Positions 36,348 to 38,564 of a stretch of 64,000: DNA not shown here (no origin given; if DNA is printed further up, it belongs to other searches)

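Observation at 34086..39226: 5.1-kb composite IS element with an 8-bp target-site duplication carrying a low-GC, hyper-N-glycosylated surface-protein gene as cargo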

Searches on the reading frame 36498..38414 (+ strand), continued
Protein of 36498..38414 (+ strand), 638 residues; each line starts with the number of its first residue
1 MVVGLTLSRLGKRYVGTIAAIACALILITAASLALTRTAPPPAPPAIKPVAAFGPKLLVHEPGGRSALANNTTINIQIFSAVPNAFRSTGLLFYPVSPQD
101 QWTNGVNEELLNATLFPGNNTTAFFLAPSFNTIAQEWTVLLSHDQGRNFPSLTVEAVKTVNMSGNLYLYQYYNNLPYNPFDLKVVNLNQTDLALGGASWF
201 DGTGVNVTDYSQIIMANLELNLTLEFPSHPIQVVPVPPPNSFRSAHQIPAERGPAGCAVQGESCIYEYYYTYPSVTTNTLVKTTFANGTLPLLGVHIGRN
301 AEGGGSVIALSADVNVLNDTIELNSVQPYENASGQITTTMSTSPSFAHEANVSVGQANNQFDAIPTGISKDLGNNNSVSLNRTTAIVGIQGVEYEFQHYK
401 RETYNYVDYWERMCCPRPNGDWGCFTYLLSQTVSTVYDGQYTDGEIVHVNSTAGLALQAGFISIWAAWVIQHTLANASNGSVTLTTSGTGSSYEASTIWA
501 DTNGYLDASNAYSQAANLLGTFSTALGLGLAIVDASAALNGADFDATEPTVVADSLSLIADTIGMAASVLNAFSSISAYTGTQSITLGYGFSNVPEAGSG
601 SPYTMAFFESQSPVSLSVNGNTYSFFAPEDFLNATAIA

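Call 52: predict_structure(alignment_id=A2)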
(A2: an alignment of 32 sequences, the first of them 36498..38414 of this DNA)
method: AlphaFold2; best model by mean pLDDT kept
length: 638 residues; sequences in the alignment: 32
mean_pLDDT: 51.1   pTM: 0.45
mean pLDDT of the five models: 51.1, 50.5, 49.1, 47.2, 44.8
residues with pLDDT >= 90: 3; 70-90: 148; 50-70: 129; < 50: 358
segments of 3 or more residues with pLDDT < 50: 1-3, 10-12, 88-105, 229-232, 237-262, 274-277, 291-387, 438-445, 451-638
pLDDT, mean of each block of 10 residues (from residue 1): 45 58 74 60 66 87 62 79 55 42 54 78 85 81 62 73 65 73 86 83 84 87 67 48 35 35 65 53 51 43 42 42 38 31 38 36 41 37 48 52 65 72 64 59 51 43 37 32 29 28 30 32 32 34 34 32 27 31 36 37 34 31 33 24
secondary structure, 60 per line:
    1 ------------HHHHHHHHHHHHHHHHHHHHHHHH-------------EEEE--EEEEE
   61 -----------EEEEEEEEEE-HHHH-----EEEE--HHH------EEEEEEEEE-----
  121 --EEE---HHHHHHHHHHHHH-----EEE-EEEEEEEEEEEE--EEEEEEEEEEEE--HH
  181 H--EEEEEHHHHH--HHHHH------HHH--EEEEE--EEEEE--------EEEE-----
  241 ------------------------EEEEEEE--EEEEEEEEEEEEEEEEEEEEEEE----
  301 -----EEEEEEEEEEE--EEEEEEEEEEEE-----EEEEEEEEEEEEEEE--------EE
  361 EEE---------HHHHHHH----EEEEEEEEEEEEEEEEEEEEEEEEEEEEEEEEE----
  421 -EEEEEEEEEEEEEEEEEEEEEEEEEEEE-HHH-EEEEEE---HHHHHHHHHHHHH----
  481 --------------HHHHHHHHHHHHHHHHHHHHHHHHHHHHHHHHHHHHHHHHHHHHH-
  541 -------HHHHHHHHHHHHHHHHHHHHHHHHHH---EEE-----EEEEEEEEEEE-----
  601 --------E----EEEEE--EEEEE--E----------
elements in order: H13-36 E50-53 E56-60 E72-81 H83-86 E92-95 E107-115 E123-125 H129-141 E147-149 E151-162 E165-176 E184-188 H189-193 H196-200 E212-216 E219-223 E232-235 E265-271 E274-296 E306-316 E319-330 E336-350 E359-363 H373-379 E384-416 E422-449 E455-460 H464-476 H495-539 H548-573 E577-579 E585-595 E614-618 E621-625

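Call 56: fold_search(model_id=the predicted structure, library=pdb)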
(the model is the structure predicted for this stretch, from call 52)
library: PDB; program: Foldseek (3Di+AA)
matches with E <= 10: 1313; with E <= 0.001: 0
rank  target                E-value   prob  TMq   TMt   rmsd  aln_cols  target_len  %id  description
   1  4u6v_A                7.5e-03  0.15  0.06  0.12  34.4       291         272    8  Mechanisms of Neutralization of a Human Anti-Alpha Toxin Antibody (released 2014-09-17)
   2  2df7_E                9.2e-03  0.08  0.08  0.10  35.3       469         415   11  Crystal structure of infectious bursal disease virus VP2 subviral particle (released 2006-06-27)
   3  1cf1_D                1.3e-02  0.06  0.06  0.10  30.0       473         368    9  ARRESTIN FROM BOVINE ROD OUTER SEGMENTS (released 1999-04-16)
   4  7qe4_AAA              1.5e-02  0.10  0.05  0.08  29.6       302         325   10  B-trefoil lectin from Salpingoeca rosetta in complex with GalNAc (released 2022-09-14)
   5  6dlw_A                1.7e-02  0.07  0.05  0.06  33.8       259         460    8  Complement component polyC9 (released 2018-09-12)
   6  7vrp_B                1.9e-02  0.06  0.06  0.08  35.1       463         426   10  Structure of infectious bursal disease virus Gx strain (released 2022-03-30)
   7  8b0h_D                2.0e-02  0.08  0.06  0.06  34.9       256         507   10  2C9, C5b9-CD59 cryoEM structure (released 2023-02-22)
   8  6h03_C                2.5e-02  0.08  0.07  0.08  44.9       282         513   10  OPEN CONFORMATION OF THE MEMBRANE ATTACK COMPLEX (released 2018-12-19)
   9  7tb8_C                2.5e-02  0.03  0.04  0.03  28.0       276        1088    8  Cryo-EM structure of SARS-CoV-2 spike in complex with antibodies B1-182.1 and A19-61.1 (released 2022-03-30)
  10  7qe4_BBB              2.8e-02  0.10  0.06  0.10  29.1       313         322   10  B-trefoil lectin from Salpingoeca rosetta in complex with GalNAc (released 2022-09-14)
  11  7r55_A                2.8e-02  0.10  0.06  0.10  29.0       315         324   11  B-trefoil lectin from Salpingoeca rosetta in complex with Gb3 (released 2022-09-14)
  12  9do6_F                2.8e-02  0.09  0.07  0.08  41.0       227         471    9  Membrane-spanning OlyA/PlyB pore complex focused refinement (released 2025-09-24)
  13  3zvx_B                2.8e-02  0.06  0.04  0.08  28.8       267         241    9  STRUCTURE OF THE LECTIN FROM PLATYPODIUM ELEGANS IN COMPLEX WITH A TRIMANNOSIDE (released 2012-01-11)
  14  7jxa_B                2.8e-02  0.04  0.06  0.08  31.8       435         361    7  CRYSTAL STRUCTURE OF NATIVE BOVINE ARRESTIN 1 IN COMPLEX WITH INOSITOL 1,4,5-TRIPHOSPHATE (released 2021-10-13)
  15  7qe3_BBB              3.3e-02  0.08  0.06  0.09  28.7       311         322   10  Se-M variant of B-trefoil lectin from Salpingoeca rosetta in complex with GalNAc (released 2022-09-14)
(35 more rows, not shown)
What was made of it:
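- Tried and rejected: The first AF2 model (32 sequences, pLDDT 51) was unusable (calls 52, 56).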

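Call 58: search_protein_families(library=ncbifam, proteins=[L013:259-1863:+, L013:1851-2411:+, L013:4802-5212:-, L013:5506-6306:-, L012:6215-7390:-, L012:10582-11049:+], max_evalue=0.001)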
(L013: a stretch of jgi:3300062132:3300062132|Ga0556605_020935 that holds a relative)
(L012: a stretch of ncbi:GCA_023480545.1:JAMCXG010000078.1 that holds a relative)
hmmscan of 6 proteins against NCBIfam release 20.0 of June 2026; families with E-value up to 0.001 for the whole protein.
L013:259-1863:+ (534 aa): 0 families

L013:1851-2411:+ (186 aa): 5 families
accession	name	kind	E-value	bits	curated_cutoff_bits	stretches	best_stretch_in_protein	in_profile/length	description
NF033518.0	transpos_IS607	equivalog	2.8e-12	46.6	110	1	9-92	55-135/187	IS607 family transposase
NF041201.1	recomb_XisF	equivalog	7.6e-08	31.7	375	1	13-159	4-142/465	fdxN element excision recombinase XisF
NF049883.1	resolv_YneB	equivalog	0.0002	20.9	175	1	10-148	2-132/211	YneB family resolvase-like protein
NF009949.0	PRK13413.1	equivalog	0.0003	20.5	272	1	13-166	5-147/203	master DNA invertase Mpi family serine-type recombinase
NF047343.1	SCCmet_CcrB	equivalog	0.00036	19.3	900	1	9-145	8-139/542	cassette chromosome recombinase CcrB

L013:4802-5212:- (136 aa): 0 families

L013:5506-6306:- (266 aa): 0 families

L012:6215-7390:- (391 aa): 0 families

L012:10582-11049:+ (155 aa): 0 families

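Call 77: search_solved_structures(query=A2, max_evalue=1)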
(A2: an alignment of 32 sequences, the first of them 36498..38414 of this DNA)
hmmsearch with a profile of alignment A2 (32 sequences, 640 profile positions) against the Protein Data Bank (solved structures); distinct sequences matched with E-value up to 1: 1.
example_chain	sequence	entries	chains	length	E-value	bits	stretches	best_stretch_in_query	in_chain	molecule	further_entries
3f31_A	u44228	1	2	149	0.92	10.6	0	394-463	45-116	Spectrin alpha chain, brain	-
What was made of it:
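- On Archaeal S-layer or surface glycoprotein: No PDB sequence hit (call 77).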

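Call 80: search_dna_similar(query=window:36498-38414:+, collection=phages, mode=protein, max_evalue=0.001, max_rows=10)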
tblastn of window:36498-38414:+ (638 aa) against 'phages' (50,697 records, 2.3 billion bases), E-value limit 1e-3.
No match.

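Call 81: search_dna_similar(query=window:36498-38414:+, collection=plasmids, mode=protein, max_evalue=0.001, max_rows=10)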
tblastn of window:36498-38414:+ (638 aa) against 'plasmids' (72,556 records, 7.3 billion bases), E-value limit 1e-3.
No match.
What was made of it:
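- Tried and rejected: The cargo has no hit in phage or plasmid collections (calls 80, 81) and no PDB sequence hit (call 77).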

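Call 82: search_protein_representatives(alignment_id=A2)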
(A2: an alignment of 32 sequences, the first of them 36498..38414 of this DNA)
Query: 32 sequences, 640 profile positions. Proteins with E-value up to 0.001 (for the whole library): 120; up to 1e-10: 103; up to 1e-30: 57. The best 120 are listed.
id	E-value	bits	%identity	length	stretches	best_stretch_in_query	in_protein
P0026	9.5e-280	945.6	-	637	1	8-640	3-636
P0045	2.1e-261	884.9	-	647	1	6-639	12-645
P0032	7.4e-261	883.2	-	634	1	14-640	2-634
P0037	1.0e-260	882.7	-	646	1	1-640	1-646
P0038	1.8e-258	875.3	-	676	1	6-640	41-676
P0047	2.3e-251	851.8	-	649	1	5-640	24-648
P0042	1.7e-245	832.4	-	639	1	5-640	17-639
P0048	6.4e-228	774.3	-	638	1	6-638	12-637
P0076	4.3e-221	751.8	-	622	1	7-639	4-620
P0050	2.4e-216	736.1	-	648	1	7-639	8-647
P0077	1.0e-211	720.8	-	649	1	8-638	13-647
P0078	1.4e-192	657.5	-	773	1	9-640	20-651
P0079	3.6e-192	656.2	-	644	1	12-640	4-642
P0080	1.1e-183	628.2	-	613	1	10-638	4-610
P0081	3.5e-182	623.2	-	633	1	6-639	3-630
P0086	2.6e-152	524.6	-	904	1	11-640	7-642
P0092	3.2e-133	461.5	-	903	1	9-640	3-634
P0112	3.0e-62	227.0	-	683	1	8-632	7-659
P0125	6.4e-30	120.2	-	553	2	7-181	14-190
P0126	5.4e-26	107.2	-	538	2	484-636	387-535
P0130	1.6e-24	102.4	-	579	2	7-184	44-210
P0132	1.3e-23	99.3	-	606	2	506-635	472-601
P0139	6.8e-21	90.4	-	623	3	8-182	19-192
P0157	6.9e-13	63.9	-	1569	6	461-496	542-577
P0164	2.6e-11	58.7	-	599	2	13-398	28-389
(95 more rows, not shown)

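Call 84: search_protein_families(library=pfam, proteins=[P0086, P0092, P0157, P0112, P0125, P0130, P0139, P0132, P0126, P0164], max_evalue=0.01)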
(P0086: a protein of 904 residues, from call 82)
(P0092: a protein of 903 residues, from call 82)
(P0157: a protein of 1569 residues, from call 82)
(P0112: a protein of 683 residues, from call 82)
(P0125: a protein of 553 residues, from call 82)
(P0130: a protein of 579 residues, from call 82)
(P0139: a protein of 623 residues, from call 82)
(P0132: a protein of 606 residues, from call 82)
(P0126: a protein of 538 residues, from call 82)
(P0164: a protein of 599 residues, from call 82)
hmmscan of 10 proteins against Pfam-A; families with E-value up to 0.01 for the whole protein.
P0086 (904 aa): 0 families

P0092 (903 aa): 0 families

P0157 (1569 aa): 12 families
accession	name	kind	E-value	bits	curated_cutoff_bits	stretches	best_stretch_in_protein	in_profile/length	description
PF13573.12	SprB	-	2.3e-90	296.4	28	12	399-431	4-37/37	SprB repeat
PF06832.18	BiPBP_C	-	9.4e-22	77.2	26.8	0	483-530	31-83/90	Penicillin-Binding Protein C-terminus Family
PF13585.12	CHU_C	-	8.7e-11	42.2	27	1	1482-1554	2-75/86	CHU_C Type IX secretion signal domain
PF00666.23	Cathelicidins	-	6.5e-10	39.7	21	0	452-488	40-76/101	Cathelicidin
PF07495.19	Y_Y_Y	-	9.2e-09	35.5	26.6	0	350-372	26-45/65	Y_Y_Y domain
PF00577.26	Usher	-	2.5e-08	33.7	27.1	0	409-465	97-152/549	Outer membrane usher protein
PF19070.5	DUF5766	-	6.6e-06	26.7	27.4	0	480-512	31-63/77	Family of unknown function (DUF5766)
PF15130.11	DUF4566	-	3.3e-05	23.9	27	0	440-462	92-114/226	Domain of unknown function (DUF4566)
PF19081.6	Ig_7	-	5.7e-05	23.8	27.3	2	1316-1390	4-80/84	Ig-like domain CHU_C associated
PF14765.12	PS-DH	-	5.8e-05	23.1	23.7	0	550-571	132-153/166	Polyketide synthase dehydratase N-terminal domain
PF20254.3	DMFA2_C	-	0.00046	20.1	27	0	1358-1428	48-111/374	N,N-dimethylformamidase beta subunit-like, C-terminal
PF24164.1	TMP_N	-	0.0079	17.1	27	0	448-490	31-73/82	Tape measure protein N-terminal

P0112 (683 aa): 0 families

P0125 (553 aa): 0 families

P0130 (579 aa): 0 families

P0139 (623 aa): 0 families

P0132 (606 aa): 0 families

P0126 (538 aa): 0 families

P0164 (599 aa): 0 families

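Call 94: predict_structure(alignment_id=A4)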
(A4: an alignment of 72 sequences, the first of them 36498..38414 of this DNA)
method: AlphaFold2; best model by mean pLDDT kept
length: 638 residues; sequences in the alignment: 72
mean_pLDDT: 85.4   pTM: 0.84
mean pLDDT of the five models: 85.4, 83.6, 82.6, 77.4, 73.0
residues with pLDDT >= 90: 351; 70-90: 200; 50-70: 53; < 50: 34
segments of 3 or more residues with pLDDT < 50: 1-8, 241-261
pLDDT, mean of each block of 10 residues (from residue 1): 45 66 80 60 78 96 77 96 93 94 94 90 95 97 94 97 93 97 94 89 90 96 92 80 43 39 81 93 96 93 93 81 94 93 91 61 94 93 93 97 93 87 88 95 96 88 90 74 89 71 80 81 87 87 65 90 92 84 66 91 90 85 87 92
secondary structure, 60 per line:
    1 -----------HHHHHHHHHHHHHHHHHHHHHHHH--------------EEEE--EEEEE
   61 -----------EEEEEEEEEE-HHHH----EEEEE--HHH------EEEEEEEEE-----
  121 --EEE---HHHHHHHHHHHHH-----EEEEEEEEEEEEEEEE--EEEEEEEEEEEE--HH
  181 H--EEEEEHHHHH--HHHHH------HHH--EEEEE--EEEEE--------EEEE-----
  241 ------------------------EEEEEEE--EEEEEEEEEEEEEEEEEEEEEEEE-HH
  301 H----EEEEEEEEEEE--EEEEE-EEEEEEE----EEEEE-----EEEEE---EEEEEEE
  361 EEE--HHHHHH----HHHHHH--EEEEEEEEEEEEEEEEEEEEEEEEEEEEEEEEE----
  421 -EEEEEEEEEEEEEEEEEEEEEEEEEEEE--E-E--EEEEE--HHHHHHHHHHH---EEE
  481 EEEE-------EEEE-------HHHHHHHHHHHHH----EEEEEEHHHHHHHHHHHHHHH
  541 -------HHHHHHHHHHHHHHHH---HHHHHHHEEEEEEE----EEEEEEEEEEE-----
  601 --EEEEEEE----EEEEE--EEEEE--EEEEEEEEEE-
elements in order: H12-35 E50-53 E56-60 E72-81 H83-86 E91-95 E107-115 E123-125 H129-141 E147-162 E165-176 E184-188 H189-193 H196-200 E212-216 E219-223 E232-235 E265-271 E274-297 E306-316 E319-323 E325-331 E336-340 E346-350 E354-363 H366-371 H376-381 E384-416 E422-449 E457-461 H464-474 E478-484 E492-495 H503-515 E520-525 H526-540 H548-563 H567-573 E574-580 E585-595 E603-609 E614-618 E621-625 E628-637
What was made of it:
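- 36498..38414 (+): Cargo gene, 638 aa. It has an N-terminal transmembrane or signal segment (residues 13-37) and 19 N-X-S/T sequons. It belongs to an uncharacterised Thermoplasmatota family. AF2 model: pLDDT 85, pTM 0.84 (call 94).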
